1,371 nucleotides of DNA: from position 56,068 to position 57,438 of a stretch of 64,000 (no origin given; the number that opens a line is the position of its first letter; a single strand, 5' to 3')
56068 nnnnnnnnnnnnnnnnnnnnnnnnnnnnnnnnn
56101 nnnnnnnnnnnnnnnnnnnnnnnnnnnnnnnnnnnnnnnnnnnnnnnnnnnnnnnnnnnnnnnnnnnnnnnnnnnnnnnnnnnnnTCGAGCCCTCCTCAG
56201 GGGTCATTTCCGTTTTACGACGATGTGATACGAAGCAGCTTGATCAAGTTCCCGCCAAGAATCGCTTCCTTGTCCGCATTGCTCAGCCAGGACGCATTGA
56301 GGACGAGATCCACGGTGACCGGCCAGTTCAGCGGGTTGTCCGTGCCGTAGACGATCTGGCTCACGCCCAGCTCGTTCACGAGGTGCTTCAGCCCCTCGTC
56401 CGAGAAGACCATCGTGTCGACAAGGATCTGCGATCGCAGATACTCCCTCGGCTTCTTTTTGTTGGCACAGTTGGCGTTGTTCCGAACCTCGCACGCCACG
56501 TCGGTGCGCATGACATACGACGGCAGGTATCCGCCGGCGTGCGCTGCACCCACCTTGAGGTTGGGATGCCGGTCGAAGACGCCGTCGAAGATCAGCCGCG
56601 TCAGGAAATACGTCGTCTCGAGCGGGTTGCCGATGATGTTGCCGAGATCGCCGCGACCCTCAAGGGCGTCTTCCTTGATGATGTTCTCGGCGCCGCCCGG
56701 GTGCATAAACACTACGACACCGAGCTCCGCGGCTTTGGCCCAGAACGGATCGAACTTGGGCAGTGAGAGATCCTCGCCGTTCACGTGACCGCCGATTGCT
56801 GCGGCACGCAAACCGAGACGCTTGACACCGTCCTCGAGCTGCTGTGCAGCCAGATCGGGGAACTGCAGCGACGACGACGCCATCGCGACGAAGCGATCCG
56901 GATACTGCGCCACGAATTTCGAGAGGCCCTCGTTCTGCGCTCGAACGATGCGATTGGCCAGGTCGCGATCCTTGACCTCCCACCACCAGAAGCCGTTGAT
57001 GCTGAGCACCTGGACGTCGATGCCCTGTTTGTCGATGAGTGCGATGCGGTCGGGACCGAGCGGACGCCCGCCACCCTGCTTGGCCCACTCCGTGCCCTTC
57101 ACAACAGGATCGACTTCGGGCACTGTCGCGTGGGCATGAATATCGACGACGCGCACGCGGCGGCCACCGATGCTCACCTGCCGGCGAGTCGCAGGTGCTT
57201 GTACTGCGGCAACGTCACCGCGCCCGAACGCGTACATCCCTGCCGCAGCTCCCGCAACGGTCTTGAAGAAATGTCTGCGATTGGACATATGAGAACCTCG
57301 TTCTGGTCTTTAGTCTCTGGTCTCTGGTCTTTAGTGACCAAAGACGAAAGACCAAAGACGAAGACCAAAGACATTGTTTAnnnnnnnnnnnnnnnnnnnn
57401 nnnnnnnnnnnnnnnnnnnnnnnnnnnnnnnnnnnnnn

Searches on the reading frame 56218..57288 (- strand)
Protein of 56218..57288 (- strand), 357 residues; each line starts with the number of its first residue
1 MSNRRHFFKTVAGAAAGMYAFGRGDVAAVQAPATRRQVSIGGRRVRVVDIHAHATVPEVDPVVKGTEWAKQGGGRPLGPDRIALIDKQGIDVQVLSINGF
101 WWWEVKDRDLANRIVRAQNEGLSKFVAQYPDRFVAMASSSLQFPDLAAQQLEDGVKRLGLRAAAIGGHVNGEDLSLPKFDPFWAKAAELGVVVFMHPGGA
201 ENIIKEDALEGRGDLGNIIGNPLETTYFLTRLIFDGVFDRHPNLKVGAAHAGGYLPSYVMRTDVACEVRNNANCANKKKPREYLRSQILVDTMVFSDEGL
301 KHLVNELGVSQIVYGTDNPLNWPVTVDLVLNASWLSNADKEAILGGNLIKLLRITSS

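Call 12: search_protein_families(library=ncbifam, proteins=[window:56218-57288:-])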
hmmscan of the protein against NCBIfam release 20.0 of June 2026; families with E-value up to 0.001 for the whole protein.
window:56218-57288:- (357 aa): 0 families

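Call 13: find_encoding_contigs(protein=window:56218-57288:-, flank=10000, max_places=10)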
Protein window:56218-57288:- (357 aa): 2 contigs read that carry it; 2 places shown.
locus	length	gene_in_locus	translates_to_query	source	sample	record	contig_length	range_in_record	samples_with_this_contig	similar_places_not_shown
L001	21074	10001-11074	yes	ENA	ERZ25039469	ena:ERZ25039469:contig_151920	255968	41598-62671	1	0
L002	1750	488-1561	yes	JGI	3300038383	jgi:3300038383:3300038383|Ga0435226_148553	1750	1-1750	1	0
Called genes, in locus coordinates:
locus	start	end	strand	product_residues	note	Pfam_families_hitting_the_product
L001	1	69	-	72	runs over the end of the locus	PF00083:Sugar_tr (weak), PF07690:MFS_1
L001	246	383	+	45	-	-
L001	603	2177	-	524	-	PF13432:TPR_16 (faint), PF00515:TPR_1 (weak), PF07719:TPR_2 (weak), PF13414:TPR_11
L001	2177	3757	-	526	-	-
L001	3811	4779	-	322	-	PF01436:NHL (faint)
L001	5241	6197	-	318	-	PF12697:Abhydrolase_6 (weak)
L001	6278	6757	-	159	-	-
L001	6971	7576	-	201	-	-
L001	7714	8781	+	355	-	PF04909:Amidohydro_2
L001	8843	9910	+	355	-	PF04909:Amidohydro_2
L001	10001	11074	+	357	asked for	PF04909:Amidohydro_2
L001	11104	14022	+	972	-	PF13620:CarboxypepD_reg, PF13715:CarbopepD_reg_2 (weak), PF25183:OMP_b-brl_4, PF00593:TonB_dep_Rec_b-barrel, PF25183:OMP_b-brl_4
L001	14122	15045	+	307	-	PF00753:Lactamase_B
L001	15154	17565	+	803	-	PF01425:Amidase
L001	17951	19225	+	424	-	-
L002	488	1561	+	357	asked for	PF04909:Amidohydro_2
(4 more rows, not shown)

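Call 85: find_homologous_proteins(query=window:56218-57288:-, max_evalue=1e-50)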
Query window:56218-57288:- (357 aa): 6741 proteins with E <= 1e-50 among 8000 candidates; the best 120 are listed.
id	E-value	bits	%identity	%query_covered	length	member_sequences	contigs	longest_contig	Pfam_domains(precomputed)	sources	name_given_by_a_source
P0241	7.4e-230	780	96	100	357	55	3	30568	PF04909.21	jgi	jgi:aminocarboxymuconate-semialdehyde decarboxylase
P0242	7.5e-228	774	95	100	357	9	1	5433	PF04909.21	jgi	jgi:aminocarboxymuconate-semialdehyde decarboxylase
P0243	2.5e-225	766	99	95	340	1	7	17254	PF04909.21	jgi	jgi:aminocarboxymuconate-semialdehyde decarboxylase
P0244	8.1e-225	764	93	100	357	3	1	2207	PF04909.21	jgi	jgi:aminocarboxymuconate-semialdehyde decarboxylase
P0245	1.3e-223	760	93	100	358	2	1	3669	PF04909.21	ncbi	ncbi:MAG: amidohydrolase family protein [Vicinamibacterales bacterium]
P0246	1.2e-215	734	88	100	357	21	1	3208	PF04909.21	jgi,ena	jgi:aminocarboxymuconate-semialdehyde decarboxylase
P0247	3.4e-215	732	90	100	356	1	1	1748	PF04909.21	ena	-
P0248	1.6e-211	720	95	92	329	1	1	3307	PF04909.21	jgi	jgi:aminocarboxymuconate-semialdehyde decarboxylase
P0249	9.4e-211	718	86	100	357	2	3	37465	PF04909.21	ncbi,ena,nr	ncbi:MAG: hypothetical protein EXQ48_04690 [Acidobacteria bacterium]|nr:hypothetical protein [Acidob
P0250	1.7e-209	714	86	100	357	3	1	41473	PF04909.21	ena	-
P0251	6.0e-209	712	87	100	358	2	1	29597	PF04909.21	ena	-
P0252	1.1e-208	711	87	100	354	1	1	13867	PF04909.21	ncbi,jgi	jgi:aminocarboxymuconate-semialdehyde decarboxylase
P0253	1.7e-208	710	87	100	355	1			PF04909.21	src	-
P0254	1.6e-207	707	86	100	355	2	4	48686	PF04909.21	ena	-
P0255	3.2e-207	706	86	100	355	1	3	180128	PF04909.21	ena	-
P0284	5.4e-201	686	84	100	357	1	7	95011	PF04909.21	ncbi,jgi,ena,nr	ncbi:MAG: hypothetical protein A3I61_14690 [Acidobacteria bacterium RIFCSPLOWO2_02_FULL_68_18]|nr:MA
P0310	2.3e-195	667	81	100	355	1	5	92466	PF04909.21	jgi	jgi:aminocarboxymuconate-semialdehyde decarboxylase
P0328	9.4e-188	642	79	100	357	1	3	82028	PF04909.21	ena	-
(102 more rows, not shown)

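Call 86: find_encoding_contigs(protein=P0241, flank=1500, max_places=2)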
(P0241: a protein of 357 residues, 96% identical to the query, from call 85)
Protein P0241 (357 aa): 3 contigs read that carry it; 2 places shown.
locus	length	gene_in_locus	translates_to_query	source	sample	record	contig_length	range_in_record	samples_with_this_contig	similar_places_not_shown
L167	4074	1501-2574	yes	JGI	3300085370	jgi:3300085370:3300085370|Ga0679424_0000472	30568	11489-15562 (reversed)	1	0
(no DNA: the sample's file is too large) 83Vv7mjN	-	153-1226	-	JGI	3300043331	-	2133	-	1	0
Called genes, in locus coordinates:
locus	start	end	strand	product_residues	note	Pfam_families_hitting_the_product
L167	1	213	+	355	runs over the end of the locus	PF04909:Amidohydro_2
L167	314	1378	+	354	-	PF04909:Amidohydro_2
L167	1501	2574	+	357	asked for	PF04909:Amidohydro_2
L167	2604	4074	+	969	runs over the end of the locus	PF13620:CarboxypepD_reg, PF25183:OMP_b-brl_4, PF00593:TonB_dep_Rec_b-barrel (weak), PF25183:OMP_b-brl_4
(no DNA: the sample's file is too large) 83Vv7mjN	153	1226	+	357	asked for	PF04909:Amidohydro_2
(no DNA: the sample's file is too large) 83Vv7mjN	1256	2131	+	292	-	?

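Call 87: find_encoding_contigs(protein=P0249, flank=1500, max_places=1)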
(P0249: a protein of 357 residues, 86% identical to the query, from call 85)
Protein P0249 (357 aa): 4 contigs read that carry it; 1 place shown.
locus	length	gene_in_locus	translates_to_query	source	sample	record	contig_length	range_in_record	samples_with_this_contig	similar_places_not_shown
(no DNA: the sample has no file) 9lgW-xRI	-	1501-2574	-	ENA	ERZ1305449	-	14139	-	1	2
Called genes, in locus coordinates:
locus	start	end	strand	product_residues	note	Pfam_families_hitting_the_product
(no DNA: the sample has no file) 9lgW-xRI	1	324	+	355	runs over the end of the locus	PF04909:Amidohydro_2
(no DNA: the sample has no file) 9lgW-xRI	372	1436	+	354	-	PF04909:Amidohydro_2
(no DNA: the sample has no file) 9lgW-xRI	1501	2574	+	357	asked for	PF04909:Amidohydro_2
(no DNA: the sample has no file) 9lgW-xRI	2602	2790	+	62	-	-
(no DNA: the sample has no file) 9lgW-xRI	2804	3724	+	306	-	PF00753:Lactamase_B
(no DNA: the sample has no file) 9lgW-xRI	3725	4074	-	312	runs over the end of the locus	PF13442:Cytochrome_CBB3 (faint), PF00034:Cytochrom_C (weak)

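Call 88: find_encoding_contigs(protein=P0255, flank=1500, max_places=1)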
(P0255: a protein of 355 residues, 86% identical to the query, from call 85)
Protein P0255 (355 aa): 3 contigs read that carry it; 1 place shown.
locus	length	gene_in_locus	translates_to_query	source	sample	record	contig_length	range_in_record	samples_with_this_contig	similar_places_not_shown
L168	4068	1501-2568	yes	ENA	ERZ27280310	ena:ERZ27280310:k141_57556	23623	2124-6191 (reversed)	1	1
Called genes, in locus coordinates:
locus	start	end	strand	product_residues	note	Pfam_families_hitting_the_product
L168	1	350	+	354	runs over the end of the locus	PF04909:Amidohydro_2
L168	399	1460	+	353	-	PF04909:Amidohydro_2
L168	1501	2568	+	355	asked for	PF04909:Amidohydro_2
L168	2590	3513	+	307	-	PF00753:Lactamase_B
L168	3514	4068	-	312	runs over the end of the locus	PF13442:Cytochrome_CBB3 (faint), PF00034:Cytochrom_C (weak)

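Call 89: find_encoding_contigs(protein=P0284, flank=1500, max_places=1)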
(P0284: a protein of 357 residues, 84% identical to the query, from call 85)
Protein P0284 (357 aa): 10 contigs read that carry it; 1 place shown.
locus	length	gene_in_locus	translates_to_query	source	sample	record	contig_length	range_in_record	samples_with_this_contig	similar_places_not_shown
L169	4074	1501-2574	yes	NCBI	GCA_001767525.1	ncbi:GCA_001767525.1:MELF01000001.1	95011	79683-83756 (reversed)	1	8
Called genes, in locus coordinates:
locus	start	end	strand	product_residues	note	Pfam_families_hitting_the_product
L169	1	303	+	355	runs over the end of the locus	PF04909:Amidohydro_2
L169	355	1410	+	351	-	PF04909:Amidohydro_2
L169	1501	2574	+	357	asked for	PF04909:Amidohydro_2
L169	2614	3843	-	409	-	PF06500:FrsA-like, PF12146:Hydrolase_4 (faint), PF00326:Peptidase_S9 (weak)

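Call 90: find_encoding_contigs(protein=P0310, flank=1500, max_places=1)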
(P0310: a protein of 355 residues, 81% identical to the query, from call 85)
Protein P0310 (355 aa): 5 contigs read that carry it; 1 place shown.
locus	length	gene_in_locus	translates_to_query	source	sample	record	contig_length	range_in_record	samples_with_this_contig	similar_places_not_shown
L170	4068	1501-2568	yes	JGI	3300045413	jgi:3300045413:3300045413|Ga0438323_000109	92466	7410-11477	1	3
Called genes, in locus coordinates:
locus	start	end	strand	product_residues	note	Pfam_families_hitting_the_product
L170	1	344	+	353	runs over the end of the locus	PF04909:Amidohydro_2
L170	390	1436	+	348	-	PF04909:Amidohydro_2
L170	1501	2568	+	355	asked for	PF04909:Amidohydro_2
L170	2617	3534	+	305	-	PF00753:Lactamase_B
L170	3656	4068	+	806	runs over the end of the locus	PF01425:Amidase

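Call 91: find_encoding_contigs(protein=P0328, flank=1500, max_places=1)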
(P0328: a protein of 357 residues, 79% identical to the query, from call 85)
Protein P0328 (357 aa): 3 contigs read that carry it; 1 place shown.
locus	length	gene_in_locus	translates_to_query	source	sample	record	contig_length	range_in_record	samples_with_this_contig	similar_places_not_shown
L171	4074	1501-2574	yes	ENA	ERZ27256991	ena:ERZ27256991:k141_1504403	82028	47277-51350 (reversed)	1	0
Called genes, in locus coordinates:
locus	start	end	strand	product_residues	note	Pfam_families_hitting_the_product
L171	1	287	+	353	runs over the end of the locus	PF04909:Amidohydro_2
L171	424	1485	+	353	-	PF04909:Amidohydro_2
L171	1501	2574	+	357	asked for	PF04909:Amidohydro_2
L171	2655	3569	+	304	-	PF00753:Lactamase_B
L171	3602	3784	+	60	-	-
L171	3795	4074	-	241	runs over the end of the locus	-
